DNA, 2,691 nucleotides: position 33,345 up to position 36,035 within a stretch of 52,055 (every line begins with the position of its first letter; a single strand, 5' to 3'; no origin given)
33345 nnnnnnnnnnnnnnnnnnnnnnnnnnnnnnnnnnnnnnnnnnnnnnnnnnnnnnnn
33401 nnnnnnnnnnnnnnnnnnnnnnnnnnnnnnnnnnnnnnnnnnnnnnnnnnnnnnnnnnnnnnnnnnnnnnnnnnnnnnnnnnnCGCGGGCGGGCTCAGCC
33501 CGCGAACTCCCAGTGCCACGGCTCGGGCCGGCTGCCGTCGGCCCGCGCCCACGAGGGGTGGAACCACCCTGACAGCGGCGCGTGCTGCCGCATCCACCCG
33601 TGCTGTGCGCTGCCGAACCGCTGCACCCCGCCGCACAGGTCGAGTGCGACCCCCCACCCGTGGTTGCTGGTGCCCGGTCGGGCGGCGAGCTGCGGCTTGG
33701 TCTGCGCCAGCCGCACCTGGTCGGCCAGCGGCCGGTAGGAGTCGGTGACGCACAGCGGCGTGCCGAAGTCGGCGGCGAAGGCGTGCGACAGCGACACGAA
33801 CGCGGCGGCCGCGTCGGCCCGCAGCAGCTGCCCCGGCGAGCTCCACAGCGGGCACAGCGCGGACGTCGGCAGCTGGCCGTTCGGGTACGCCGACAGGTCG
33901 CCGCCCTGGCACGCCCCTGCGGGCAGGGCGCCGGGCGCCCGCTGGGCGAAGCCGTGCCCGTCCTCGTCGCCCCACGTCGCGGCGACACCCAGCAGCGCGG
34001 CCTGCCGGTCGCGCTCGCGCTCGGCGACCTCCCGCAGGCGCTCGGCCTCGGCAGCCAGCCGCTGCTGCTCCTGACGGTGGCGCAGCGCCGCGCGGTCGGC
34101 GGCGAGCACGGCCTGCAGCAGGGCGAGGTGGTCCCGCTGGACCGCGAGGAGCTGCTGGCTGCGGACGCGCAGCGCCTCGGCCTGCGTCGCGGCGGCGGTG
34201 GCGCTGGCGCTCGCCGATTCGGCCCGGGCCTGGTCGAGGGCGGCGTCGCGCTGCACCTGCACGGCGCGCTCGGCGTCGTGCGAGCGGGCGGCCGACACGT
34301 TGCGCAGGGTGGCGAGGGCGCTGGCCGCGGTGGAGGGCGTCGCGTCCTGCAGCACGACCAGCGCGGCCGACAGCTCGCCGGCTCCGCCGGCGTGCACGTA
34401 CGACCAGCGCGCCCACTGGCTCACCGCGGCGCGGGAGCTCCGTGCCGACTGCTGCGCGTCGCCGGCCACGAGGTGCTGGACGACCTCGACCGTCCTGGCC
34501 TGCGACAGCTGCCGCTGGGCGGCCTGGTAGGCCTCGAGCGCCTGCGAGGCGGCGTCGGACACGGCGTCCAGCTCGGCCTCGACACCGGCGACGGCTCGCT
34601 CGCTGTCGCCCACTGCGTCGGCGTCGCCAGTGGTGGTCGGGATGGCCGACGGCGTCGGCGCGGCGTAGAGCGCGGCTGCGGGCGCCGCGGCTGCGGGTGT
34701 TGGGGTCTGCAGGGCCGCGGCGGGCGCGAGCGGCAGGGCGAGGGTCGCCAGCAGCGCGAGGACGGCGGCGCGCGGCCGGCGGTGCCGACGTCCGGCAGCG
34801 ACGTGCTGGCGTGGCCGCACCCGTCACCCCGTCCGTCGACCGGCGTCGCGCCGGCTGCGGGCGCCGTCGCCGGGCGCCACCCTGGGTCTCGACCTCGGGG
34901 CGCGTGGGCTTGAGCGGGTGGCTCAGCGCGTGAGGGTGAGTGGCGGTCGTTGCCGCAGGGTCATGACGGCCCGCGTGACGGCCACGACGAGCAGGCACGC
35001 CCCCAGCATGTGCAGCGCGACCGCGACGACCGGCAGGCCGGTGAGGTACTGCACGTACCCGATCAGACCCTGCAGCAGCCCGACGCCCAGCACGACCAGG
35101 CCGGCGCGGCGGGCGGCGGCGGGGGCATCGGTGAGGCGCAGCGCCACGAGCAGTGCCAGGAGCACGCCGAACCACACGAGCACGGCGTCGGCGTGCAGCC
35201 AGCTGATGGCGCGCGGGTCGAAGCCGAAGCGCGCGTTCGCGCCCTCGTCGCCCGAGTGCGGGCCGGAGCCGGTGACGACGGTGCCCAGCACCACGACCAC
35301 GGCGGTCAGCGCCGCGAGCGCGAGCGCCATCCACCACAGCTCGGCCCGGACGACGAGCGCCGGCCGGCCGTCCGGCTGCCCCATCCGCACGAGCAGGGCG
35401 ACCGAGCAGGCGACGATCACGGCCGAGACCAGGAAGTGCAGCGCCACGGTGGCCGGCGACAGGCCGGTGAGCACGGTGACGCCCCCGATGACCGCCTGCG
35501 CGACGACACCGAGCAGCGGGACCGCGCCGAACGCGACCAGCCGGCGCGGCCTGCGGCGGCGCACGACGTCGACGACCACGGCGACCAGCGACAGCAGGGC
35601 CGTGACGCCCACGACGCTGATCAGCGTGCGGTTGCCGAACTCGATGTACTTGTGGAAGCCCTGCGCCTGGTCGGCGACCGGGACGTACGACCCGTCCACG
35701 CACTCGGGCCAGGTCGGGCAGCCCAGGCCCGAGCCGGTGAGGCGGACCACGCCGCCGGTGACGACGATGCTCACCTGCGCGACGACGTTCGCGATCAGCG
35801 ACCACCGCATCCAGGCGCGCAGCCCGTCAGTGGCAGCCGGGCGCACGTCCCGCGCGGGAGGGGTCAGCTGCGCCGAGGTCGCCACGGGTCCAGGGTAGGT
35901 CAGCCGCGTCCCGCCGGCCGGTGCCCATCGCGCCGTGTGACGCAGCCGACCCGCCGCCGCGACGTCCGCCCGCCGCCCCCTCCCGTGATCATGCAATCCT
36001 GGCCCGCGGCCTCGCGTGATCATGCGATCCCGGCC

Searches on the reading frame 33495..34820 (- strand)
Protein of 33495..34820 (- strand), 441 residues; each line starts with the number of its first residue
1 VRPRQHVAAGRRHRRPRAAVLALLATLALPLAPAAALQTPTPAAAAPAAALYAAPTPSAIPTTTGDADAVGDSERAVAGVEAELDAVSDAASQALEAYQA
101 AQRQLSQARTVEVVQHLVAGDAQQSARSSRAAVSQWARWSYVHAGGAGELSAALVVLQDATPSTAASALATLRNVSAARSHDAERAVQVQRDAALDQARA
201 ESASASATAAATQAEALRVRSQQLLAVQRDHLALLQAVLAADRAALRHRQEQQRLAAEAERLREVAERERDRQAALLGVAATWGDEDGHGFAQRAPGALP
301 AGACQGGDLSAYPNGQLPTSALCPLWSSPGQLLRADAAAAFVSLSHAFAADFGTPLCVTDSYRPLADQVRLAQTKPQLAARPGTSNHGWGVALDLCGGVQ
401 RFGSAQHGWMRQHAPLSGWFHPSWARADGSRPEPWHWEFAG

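Call 10: search_protein_families(library=pfam, proteins=[window:33495-34820:-])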
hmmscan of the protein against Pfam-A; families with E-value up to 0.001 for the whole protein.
window:33495-34820:- (441 aa): 1 family
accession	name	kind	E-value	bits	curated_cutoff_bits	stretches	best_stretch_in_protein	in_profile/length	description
PF02557.22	VanY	-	2.7e-09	37.3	25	1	332-441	3-131/132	D-alanyl-D-alanine carboxypeptidase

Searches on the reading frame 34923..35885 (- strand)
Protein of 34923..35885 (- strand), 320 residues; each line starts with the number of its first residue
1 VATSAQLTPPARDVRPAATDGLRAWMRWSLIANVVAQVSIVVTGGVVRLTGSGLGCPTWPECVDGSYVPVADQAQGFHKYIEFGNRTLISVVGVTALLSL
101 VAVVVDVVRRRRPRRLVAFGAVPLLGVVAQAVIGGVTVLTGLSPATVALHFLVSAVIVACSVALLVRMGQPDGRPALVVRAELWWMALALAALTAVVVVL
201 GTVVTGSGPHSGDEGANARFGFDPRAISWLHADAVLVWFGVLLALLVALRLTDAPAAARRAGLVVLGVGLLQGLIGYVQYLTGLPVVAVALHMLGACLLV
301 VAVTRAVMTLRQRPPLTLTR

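Call 10: search_protein_families(library=pfam, proteins=[window:34923-35885:-])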
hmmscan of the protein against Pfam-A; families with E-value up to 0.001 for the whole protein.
window:34923-35885:- (320 aa): 1 family
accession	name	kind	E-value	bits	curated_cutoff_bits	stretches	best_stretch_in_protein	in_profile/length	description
PF02628.20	COX15-CtaA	-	9.9e-26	91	29.9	1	30-207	4-207/322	Cytochrome oxidase assembly protein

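Call 30: find_homologous_proteins(query=window:34923-35885:-, max_evalue=1e-60)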
Query window:34923-35885:- (320 aa): 3670 proteins with E <= 1e-60 among 8000 candidates; the best 120 are listed.
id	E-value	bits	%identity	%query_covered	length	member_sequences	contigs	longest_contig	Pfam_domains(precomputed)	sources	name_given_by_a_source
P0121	7.7e-195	664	100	100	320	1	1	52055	PF02628.21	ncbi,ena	-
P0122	2.3e-164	564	86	100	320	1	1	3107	PF02628.21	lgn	-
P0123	1.4e-159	548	90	92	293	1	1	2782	PF02628.21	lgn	-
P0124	9.0e-139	480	77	98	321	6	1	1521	PF02628.21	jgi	jgi:cytochrome c oxidase assembly protein subunit 15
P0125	1.8e-134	466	78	94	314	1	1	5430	PF02628.21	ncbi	-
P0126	8.1e-134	464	75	94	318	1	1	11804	PF02628.21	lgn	-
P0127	4.3e-133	461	74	98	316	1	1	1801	PF02628.21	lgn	-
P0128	7.0e-133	461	73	98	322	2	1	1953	PF02628.21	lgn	-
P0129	9.4e-133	460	75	93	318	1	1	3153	PF02628.21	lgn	-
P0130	2.8e-131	455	74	98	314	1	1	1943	PF02628.21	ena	-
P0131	9.6e-131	454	73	98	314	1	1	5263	PF02628.21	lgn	-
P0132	9.4e-130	450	72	99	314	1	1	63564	PF02628.21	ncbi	-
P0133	1.1e-128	447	74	95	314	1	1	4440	PF02628.21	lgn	-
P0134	1.2e-128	447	72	98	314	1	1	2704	PF02628.21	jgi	-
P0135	2.5e-128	446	72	98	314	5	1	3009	PF02628.21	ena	-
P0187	1.4e-114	400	67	92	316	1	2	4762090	PF02628.21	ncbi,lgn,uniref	ncbi:COX15/CtaA family protein [Angustibacter sp. McL0619]|uniref:COX15/CtaA family protein n=1 Tax=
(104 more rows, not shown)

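Call 31: find_encoding_contigs(protein=P0122, flank=5000, max_places=2)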
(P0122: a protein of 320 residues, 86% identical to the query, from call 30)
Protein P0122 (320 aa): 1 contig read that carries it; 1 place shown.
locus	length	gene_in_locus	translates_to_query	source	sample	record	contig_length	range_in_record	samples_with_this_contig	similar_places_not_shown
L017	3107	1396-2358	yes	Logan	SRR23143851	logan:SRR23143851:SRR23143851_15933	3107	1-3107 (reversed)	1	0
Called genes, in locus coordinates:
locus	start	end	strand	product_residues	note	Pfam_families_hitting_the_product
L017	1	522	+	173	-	?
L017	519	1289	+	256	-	PF01061:ABC2_membrane, PF12698:ABC2_membrane_3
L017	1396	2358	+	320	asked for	PF02628:COX15-CtaA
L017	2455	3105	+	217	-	?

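Call 32: find_encoding_contigs(protein=P0132, flank=6000, max_places=2)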
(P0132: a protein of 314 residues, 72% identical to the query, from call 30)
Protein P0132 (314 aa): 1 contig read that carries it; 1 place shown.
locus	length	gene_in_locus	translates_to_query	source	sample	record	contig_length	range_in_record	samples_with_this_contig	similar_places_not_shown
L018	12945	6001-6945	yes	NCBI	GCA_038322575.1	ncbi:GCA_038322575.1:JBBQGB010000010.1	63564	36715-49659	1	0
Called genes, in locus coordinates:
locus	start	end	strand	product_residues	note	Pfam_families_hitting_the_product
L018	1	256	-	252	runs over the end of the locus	PF00005:ABC_tran, PF02463:SMC_N (faint)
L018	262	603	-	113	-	PF00355:Rieske, PF13806:Rieske_2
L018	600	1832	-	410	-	PF01458:SUFBD_core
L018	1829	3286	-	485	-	PF19295:SufBD_N (weak), PF01458:SUFBD_core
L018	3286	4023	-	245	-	PF13412:HTH_24 (weak), PF13551:HTH_29 (faint)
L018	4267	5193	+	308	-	PF00005:ABC_tran, PF13304:AAA_21 (weak)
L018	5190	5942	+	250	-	PF01061:ABC2_membrane, PF12698:ABC2_membrane_3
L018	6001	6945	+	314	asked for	PF02628:COX15-CtaA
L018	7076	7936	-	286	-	PF02602:HEM4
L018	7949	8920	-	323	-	PF01040:UbiA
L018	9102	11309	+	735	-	PF00456:Transketolase_N, PF02779:Transket_pyr, PF02780:Transketolase_C, PF22613:Transketolase_C_1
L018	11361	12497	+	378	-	PF00923:TAL_FSA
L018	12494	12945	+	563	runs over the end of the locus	PF00342:PGI (faint)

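Call 33: find_encoding_contigs(protein=P0187, flank=6000, max_places=2)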
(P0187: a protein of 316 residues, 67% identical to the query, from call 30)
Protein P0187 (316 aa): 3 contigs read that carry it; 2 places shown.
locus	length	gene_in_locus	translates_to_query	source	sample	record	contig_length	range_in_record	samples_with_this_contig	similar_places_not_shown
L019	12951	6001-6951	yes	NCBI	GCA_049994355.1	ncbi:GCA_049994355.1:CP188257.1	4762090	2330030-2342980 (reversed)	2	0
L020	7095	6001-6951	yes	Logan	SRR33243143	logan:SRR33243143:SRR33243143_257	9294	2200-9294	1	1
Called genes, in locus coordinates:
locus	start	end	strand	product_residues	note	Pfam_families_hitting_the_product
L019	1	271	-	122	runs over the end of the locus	PF00355:Rieske, PF13806:Rieske_2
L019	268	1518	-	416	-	PF01458:SUFBD_core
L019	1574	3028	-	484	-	PF19295:SufBD_N (weak), PF01458:SUFBD_core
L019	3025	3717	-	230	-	PF01022:HTH_5, PF01047:MarR (weak), PF09339:HTH_IclR (faint), PF12802:MarR_2 (weak), PF12840:HTH_20, PF13412:HTH_24 (weak)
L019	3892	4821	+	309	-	PF00005:ABC_tran, PF02463:SMC_N (faint), PF13304:AAA_21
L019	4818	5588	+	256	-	PF01061:ABC2_membrane (weak), PF12698:ABC2_membrane_3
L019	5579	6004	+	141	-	-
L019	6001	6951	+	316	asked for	PF02628:COX15-CtaA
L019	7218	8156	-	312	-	PF01040:UbiA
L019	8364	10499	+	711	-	PF00456:Transketolase_N, PF02779:Transket_pyr, PF02780:Transketolase_C, PF22613:Transketolase_C_1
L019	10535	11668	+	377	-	PF00923:TAL_FSA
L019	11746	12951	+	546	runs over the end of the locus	PF00342:PGI (weak)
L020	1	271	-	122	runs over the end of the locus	PF00355:Rieske, PF13806:Rieske_2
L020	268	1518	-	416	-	PF01458:SUFBD_core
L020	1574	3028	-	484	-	PF19295:SufBD_N (weak), PF01458:SUFBD_core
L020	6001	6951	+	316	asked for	PF02628:COX15-CtaA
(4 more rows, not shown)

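Call 70: find_encoding_contigs(protein=P0123, flank=5000, max_places=3)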
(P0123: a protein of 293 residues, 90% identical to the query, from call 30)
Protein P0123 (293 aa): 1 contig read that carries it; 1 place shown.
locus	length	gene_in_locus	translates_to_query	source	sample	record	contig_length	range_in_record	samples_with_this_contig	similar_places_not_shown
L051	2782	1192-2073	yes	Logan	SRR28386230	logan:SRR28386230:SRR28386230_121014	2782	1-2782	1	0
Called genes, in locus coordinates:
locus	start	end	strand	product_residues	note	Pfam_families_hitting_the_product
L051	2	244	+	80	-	?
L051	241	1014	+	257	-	PF01061:ABC2_membrane, PF12698:ABC2_membrane_3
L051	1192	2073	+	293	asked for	PF02628:COX15-CtaA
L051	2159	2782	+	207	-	?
